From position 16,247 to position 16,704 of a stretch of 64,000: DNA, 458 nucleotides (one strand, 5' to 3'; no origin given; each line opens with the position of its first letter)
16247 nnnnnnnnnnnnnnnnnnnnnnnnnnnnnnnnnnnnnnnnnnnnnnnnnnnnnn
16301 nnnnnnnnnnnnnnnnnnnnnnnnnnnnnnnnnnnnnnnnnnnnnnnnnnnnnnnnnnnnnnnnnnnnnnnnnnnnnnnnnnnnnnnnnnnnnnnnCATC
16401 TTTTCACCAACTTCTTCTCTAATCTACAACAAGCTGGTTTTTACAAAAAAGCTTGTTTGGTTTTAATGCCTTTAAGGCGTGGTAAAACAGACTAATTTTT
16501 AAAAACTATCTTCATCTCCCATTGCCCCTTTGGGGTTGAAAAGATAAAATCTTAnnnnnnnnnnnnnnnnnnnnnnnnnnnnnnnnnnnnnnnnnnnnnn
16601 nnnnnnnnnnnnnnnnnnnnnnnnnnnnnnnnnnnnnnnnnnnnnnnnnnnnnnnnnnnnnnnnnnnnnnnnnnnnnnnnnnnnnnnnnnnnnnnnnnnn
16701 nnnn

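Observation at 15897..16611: TR is inverted relative to RT-avd and abuts the avd stop codon, so the template RNA must be antisense to the RT operon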

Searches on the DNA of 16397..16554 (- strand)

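Call 45: build_rna_model(alignment_id=A4)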
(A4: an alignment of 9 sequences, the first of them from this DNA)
Model R1 built from alignment A4 (9 sequences, 202 columns); structure: RNAalifold consensus.
model positions 162; base pairs 37; branch points 2; effective number of sequences 2.73; information 0.59 bits per position. Calibrated on 0.2 Mb of random sequence (short: E-values are rough).
structure used (alignment columns):
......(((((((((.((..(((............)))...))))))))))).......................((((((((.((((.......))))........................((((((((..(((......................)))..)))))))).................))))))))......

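Call 46: search_with_rna_model(model_id=R1, sources=[window, L001, L002, L003, L004, L005, L006, L007, L008, L009, L010, L011, L012, L013, L014, L015, L016, L017, L018, L019, L020, L021, L022, L023, L024, L025, L026, L027, L028, L029, L030, L031, L032, L033, L034, L035, L036, L037, L038, L039, L040, L041, L042, L043, L044, L045, L046, L047, L048, L049, L050, L051, L052, L053, L054, L055, L056, L057, L058, L059, L060, L061, L062, L063, L064, L065, L066, L067, L068, L069, L070, L071, L072, L073, L074, L075, L076, L077, L078, L079, L080, L081, L082, L083, L084, L085, L086, L087], max_evalue=1)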
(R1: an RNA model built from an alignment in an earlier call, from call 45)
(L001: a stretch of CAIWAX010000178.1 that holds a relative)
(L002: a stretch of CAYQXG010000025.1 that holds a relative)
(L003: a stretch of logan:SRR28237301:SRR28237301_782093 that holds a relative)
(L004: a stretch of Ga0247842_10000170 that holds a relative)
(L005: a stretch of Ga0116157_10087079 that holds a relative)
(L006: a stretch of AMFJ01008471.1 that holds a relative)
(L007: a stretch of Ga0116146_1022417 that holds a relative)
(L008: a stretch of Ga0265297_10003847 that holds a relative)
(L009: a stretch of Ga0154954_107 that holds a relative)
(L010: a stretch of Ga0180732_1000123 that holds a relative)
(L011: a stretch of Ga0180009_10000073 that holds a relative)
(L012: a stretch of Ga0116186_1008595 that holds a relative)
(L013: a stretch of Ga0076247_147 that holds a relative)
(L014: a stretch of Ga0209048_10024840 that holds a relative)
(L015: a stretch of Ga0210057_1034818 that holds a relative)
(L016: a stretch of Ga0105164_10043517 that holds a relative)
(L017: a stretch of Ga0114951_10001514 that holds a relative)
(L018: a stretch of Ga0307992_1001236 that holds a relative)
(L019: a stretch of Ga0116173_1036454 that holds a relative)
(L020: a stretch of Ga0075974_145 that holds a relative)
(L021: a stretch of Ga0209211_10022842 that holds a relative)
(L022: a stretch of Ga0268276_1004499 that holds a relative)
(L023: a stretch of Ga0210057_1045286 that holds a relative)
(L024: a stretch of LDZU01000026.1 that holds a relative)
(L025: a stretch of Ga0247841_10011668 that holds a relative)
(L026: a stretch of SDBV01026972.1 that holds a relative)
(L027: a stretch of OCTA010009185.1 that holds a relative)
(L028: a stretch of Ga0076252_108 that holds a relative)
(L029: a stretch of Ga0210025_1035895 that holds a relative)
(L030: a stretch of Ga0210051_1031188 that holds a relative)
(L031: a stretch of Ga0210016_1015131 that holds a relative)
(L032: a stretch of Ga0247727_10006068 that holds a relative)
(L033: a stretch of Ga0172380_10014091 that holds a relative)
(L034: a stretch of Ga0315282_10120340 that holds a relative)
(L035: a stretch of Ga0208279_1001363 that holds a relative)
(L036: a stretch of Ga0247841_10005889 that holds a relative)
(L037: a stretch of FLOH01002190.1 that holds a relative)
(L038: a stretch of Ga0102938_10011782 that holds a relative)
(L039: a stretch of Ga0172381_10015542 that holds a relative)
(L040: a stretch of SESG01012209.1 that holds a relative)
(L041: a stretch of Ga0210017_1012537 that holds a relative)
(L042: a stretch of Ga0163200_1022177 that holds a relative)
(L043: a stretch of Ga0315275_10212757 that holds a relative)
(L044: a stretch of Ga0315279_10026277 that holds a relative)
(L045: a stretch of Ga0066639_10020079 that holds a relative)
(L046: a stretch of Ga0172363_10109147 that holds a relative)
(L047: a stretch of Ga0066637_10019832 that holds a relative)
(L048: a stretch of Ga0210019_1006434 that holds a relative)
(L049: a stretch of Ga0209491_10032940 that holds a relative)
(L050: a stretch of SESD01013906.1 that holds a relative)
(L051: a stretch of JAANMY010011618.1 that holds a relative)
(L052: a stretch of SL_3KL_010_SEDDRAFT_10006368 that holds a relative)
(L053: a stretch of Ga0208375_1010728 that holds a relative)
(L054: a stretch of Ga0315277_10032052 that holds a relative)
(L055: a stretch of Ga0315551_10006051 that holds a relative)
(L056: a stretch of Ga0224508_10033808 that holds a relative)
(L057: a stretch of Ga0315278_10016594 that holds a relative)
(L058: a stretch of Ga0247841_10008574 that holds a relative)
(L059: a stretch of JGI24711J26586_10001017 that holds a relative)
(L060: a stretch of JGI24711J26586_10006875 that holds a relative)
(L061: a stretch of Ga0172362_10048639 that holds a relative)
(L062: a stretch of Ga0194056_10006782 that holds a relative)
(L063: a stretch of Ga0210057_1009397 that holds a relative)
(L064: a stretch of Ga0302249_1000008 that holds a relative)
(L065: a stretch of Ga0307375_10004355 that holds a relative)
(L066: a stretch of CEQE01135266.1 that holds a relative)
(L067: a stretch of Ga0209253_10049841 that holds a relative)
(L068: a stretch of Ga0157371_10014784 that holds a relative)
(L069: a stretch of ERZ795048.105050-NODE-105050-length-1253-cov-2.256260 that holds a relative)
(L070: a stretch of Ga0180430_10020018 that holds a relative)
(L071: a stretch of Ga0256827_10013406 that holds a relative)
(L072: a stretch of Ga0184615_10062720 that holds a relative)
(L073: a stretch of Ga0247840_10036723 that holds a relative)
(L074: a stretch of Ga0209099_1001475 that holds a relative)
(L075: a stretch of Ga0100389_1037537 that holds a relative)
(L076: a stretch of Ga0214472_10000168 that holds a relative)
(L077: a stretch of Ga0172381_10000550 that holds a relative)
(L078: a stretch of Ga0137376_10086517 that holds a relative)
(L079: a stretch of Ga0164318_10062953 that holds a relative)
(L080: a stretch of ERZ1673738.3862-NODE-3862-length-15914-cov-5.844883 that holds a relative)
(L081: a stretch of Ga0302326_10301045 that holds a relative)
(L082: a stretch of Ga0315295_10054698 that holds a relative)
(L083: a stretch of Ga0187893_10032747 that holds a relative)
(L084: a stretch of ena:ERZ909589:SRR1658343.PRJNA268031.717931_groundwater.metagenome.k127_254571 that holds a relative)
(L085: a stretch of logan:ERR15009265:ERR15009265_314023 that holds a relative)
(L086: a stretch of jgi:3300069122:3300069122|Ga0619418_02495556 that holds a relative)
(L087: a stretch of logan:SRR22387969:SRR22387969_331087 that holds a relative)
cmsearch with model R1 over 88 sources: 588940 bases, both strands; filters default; matches with E-value up to 1: 34.
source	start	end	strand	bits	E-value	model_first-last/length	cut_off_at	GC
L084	4940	5101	-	159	3.8e-37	1-162/162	no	0.43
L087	6702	6860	-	148.6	1.5e-34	1-162/162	no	0.4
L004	6644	6806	-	144.5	1.6e-33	1-162/162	no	0.42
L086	6681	6839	-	142.8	4.5e-33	1-162/162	no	0.4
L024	6649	6815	-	122.8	4.6e-28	1-162/162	no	0.37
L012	2903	3072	-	119.2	3.6e-27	1-162/162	no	0.46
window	16397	16554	-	117.7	8.5e-27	1-162/162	no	0.34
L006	1764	1941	-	113.4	1.1e-25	1-162/162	no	0.37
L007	2168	2325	-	98.7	5.1e-22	1-162/162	no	0.34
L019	898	1055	-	98.7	5.1e-22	1-162/162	no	0.34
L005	1825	1892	-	44.5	2e-08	94-162/162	5'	0.25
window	12961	13095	-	37.4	1.1e-06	1-162/162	no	0.31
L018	4205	4377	+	36.4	2.1e-06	1-162/162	no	0.31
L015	1477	1641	-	33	1.5e-05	1-162/162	no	0.43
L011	1307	1469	-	30.9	4.8e-05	1-162/162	no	0.43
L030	2183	2332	-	30.3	7.2e-05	1-162/162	no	0.55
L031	4738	4887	-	30.3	7.2e-05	1-162/162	no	0.55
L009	6158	6318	+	28.3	0.00022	1-162/162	no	0.45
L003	1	110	-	26.5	0.00061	1-61/162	3'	0.28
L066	2282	2375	+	26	0.00082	69-156/162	no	0.51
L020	2879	3031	-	25.1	0.0014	1-162/162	no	0.38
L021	4083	4235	-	25.1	0.0014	1-162/162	no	0.38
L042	685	830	+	24.3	0.0023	1-162/162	no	0.42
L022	1038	1184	+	24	0.0027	1-162/162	no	0.42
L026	779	969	+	20.7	0.018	1-162/162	no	0.53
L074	454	577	+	20.2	0.024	1-162/162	no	0.35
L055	3260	3429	+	20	0.026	1-162/162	no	0.51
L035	6075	6210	+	15.8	0.31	1-162/162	no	0.26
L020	1353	1499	-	14.8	0.55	1-162/162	no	0.35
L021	2557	2703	-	14.8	0.55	1-162/162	no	0.35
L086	5256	5379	+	14.7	0.56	1-162/162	no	0.32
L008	10771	10922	+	14.4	0.68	1-162/162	no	0.32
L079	1137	1293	-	14.1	0.81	1-162/162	no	0.27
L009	13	150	-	14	0.86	1-162/162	no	0.38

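Call 47: search_with_rna_model(model_id=R1, sources=[window, L003, L004, L005, L006, L007, L009, L011, L012, L015, L018, L020, L022, L024, L026, L030, L042, L055, L066, L074, L079, L084, L086, L087], max_evalue=0.5, make_alignment=true)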
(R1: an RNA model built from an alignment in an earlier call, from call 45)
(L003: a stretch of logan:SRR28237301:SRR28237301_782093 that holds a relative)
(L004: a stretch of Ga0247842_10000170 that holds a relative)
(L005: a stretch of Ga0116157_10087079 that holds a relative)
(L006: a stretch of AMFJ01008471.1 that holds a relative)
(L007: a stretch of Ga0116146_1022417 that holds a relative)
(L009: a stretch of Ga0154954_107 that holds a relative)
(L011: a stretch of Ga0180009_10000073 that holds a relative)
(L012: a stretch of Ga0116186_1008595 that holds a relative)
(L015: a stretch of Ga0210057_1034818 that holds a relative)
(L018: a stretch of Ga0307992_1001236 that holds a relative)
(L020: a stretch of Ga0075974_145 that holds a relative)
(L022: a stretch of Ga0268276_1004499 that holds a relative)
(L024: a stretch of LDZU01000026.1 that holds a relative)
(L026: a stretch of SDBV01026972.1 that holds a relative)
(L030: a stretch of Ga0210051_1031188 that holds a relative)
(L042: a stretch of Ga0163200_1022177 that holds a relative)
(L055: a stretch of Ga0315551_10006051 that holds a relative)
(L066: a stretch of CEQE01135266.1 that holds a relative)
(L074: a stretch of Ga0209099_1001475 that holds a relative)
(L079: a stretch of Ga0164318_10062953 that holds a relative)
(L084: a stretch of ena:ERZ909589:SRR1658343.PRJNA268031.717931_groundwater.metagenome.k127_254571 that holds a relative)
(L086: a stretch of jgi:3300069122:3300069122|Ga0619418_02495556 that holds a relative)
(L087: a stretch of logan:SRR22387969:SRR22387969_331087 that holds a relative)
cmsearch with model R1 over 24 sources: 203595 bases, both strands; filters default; matches with E-value up to 0.5: 28.
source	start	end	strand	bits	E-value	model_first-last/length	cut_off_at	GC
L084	4940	5101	-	159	1.3e-37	1-162/162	no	0.43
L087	6702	6860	-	148.6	5.2e-35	1-162/162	no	0.4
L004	6644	6806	-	144.5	5.6e-34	1-162/162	no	0.42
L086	6681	6839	-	142.8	1.6e-33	1-162/162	no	0.4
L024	6649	6815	-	122.8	1.6e-28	1-162/162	no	0.37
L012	2903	3072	-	119.2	1.2e-27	1-162/162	no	0.46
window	16397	16554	-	117.7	2.9e-27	1-162/162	no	0.34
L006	1764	1941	-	113.4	3.7e-26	1-162/162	no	0.37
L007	2168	2325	-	98.7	1.8e-22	1-162/162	no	0.34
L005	1825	1892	-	44.5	6.7e-09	94-162/162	5'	0.25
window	12961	13095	-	37.4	3.9e-07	1-162/162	no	0.31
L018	4205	4377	+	36.4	7.3e-07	1-162/162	no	0.31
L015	1477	1641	-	33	5.1e-06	1-162/162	no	0.43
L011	1307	1469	-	30.9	1.7e-05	1-162/162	no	0.43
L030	2183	2332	-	30.3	2.5e-05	1-162/162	no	0.55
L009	6158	6318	+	28.3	7.7e-05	1-162/162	no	0.45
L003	1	110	-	26.5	0.00021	1-61/162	3'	0.28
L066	2282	2375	+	26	0.00028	69-156/162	no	0.51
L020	2879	3031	-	25.1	0.00049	1-162/162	no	0.38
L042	685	830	+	24.3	0.00079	1-162/162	no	0.42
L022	1038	1184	+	24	0.00094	1-162/162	no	0.42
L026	779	969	+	20.7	0.0062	1-162/162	no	0.53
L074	454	577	+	20.2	0.0082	1-162/162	no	0.35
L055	3260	3429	+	20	0.0092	1-162/162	no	0.51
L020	1353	1499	-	14.8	0.19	1-162/162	no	0.35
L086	5256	5379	+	14.7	0.19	1-162/162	no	0.32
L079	1137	1293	-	14.1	0.28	1-162/162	no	0.27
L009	13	150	-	14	0.3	1-162/162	no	0.38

Alignment A5: 28 matches aligned to the model, 374 columns, each read 5' to 3' on its own strand. Consensus structure (alignment columns), stored with it:
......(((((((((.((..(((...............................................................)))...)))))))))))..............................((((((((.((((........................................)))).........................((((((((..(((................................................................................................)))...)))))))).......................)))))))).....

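Call 72: search_with_rna_model(model_id=R1, sources=[L088, L089, L090, L091, L092], max_evalue=0.01)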
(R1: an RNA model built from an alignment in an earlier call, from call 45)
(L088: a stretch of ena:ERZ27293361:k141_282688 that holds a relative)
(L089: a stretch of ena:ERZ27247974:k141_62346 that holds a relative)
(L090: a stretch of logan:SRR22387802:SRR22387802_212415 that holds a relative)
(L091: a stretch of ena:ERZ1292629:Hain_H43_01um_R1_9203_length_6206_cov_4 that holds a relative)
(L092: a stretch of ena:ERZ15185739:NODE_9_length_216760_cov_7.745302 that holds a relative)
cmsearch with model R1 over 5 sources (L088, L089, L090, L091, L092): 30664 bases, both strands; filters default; matches with E-value up to 0.01: 4.
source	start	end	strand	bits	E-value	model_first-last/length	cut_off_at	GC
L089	2125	2280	-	144.8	7.3e-35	1-162/162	no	0.4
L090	1937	2094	-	144.5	8.6e-35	1-162/162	no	0.41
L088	4177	4334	-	102.1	3.7e-24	1-162/162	no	0.44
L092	5705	5888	-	93.6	4.9e-22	1-162/162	no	0.38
